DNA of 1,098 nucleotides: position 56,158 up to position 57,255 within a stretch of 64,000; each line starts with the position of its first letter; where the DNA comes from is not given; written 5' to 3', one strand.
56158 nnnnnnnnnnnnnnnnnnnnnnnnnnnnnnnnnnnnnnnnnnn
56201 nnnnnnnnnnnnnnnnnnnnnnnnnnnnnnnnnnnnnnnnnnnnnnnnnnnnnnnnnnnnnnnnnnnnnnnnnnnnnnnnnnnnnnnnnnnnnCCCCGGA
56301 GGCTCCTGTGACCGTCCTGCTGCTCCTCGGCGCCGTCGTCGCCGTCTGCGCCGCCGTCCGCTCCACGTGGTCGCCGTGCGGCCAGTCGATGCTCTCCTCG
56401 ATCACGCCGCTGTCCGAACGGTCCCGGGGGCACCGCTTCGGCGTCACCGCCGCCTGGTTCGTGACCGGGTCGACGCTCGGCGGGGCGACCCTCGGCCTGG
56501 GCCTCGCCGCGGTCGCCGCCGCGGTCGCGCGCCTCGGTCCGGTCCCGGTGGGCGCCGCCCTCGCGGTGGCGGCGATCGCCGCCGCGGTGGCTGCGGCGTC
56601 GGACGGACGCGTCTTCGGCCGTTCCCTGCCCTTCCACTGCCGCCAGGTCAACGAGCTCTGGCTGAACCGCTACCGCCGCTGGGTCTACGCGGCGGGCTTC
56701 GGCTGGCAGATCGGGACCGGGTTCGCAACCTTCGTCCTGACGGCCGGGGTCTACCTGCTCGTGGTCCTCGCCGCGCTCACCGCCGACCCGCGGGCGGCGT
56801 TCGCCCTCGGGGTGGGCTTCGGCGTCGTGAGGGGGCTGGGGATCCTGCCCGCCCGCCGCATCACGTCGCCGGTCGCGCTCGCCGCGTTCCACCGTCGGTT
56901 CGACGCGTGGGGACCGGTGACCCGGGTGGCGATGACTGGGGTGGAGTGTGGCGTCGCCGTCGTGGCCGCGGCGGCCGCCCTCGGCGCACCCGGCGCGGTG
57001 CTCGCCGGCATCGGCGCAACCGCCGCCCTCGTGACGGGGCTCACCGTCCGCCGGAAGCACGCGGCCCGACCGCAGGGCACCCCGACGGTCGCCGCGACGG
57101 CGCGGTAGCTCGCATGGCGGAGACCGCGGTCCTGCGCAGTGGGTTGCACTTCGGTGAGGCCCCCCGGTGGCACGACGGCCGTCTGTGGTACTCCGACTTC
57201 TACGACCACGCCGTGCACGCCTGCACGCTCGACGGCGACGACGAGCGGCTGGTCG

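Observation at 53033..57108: Orphan MauD / MauE / MauA-like cluster with no dehydrogenase heavy chain or MauG: a candidate undescribed extracytoplasmic Cys-rich protein maturation system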

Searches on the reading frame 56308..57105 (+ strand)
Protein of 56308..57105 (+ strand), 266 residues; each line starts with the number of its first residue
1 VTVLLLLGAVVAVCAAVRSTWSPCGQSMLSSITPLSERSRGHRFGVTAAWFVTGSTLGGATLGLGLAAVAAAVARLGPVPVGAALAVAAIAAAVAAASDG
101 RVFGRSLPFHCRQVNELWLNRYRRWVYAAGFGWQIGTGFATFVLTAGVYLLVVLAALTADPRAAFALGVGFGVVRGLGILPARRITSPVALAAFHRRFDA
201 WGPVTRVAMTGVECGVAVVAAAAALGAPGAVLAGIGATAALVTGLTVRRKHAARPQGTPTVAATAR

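Call 4: search_protein_families(library=pfam, proteins=[window:56308-57105:+], max_evalue=1)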
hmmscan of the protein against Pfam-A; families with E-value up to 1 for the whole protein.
window:56308-57105:+ (266 aa): 0 families

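Call 5: search_protein_families(library=ncbifam, proteins=[window:56308-57105:+], max_evalue=1)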
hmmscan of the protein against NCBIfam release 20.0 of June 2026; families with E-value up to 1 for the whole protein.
window:56308-57105:+ (266 aa): 0 families

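Call 48: search_protein_families(library=pfam, alignment_id=A3, max_evalue=1)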
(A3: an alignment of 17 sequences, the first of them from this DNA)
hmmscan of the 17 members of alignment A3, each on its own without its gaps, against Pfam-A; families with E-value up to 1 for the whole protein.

A. member 1, seq(266 aa): 0 families

B. families by the number of members that match (of 17 scanned): 11 families
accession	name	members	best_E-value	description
PF13386.12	DsbD_2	15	7.7e-11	Cytochrome C biogenesis protein transmembrane region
PF02683.22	DsbD_TM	3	3.6e-07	Cytochrome C biogenesis protein transmembrane domain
PF00146.26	NADHdh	1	0.00052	NADH dehydrogenase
PF24838.2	8xMP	1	0.0044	Octameric membrane protein family (8xMP)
PF23810.1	DUF7182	1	0.049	Family of unknown function (DUF7182)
PF04224.18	DUF417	1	0.053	Protein of unknown function, DUF417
PF13795.12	HupE_UreJ_2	1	0.13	HupE / UreJ protein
PF14340.12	DUF4395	1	0.24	Domain of unknown function (DUF4395)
PF22151.2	Fer4_NDSU1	1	0.26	NADH-ubiquinone oxidoreductase NDSU1/NuoG-like, 4Fe-4S domain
PF01741.23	MscL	1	0.39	Large-conductance mechanosensitive channel, MscL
PF11139.14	SfLAP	1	0.45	Sap, sulfolipid-1-addressing protein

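Call 49: search_solved_structures(query=A3, max_evalue=10, show_alignments=2)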
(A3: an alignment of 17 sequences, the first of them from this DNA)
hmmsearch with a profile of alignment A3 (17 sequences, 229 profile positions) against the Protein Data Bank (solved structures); distinct sequences matched with E-value up to 10: 1.
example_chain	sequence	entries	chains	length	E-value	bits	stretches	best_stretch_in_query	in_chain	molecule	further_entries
6ncl_a4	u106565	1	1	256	0.84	12.3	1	147-187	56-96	P7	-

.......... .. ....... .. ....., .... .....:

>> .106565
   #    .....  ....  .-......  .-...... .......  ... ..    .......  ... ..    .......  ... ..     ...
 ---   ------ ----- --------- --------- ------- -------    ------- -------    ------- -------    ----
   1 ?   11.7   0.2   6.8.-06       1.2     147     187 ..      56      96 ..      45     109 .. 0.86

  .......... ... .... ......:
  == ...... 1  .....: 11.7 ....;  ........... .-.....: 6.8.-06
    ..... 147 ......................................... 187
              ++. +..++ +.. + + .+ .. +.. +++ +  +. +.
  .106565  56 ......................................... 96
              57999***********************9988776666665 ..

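Call 84: search_protein_families(library=ncbifam, alignment_id=A3, max_evalue=1)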
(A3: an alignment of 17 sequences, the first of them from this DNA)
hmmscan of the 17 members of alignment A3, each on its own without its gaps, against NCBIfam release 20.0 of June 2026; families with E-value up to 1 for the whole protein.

A. member 1, seq(266 aa): 0 families

B. families by the number of members that match (of 17 scanned): 11 families
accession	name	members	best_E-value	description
NF001419.0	PRK00293.1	2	0.0032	protein-disulfide reductase DsbD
NF045694.1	seleno_TsoB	1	0.016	rhodanese/DsbD fusion-like selenoprotein TsoB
TIGR00220.1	mscL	1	0.048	large conductance mechanosensitive channel protein MscL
NF008437.0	PRK11280.1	1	0.068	hypothetical protein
NF038246.1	bile_salt_MFS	1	0.11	conjugated bile salt MFS transporter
NF052236.1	SCO4983_fam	1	0.14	SCO4983 family protein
NF047885.1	VanMgalDeMLigM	1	0.15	vanillate/3-O-methylgallate O-demethylase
NF043080.1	MMSYN1_0166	1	0.18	oligopeptide ABC transporter permease OppC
TIGR02762.1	TraL_TIGR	1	0.51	type IV conjugative transfer system protein TraL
NF041250.1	VI_TagQ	1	0.8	type VI secretion system-associated lipoprotein TagQ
NF010557.0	PRK13952.1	1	0.8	large conductance mechanosensitive channel protein MscL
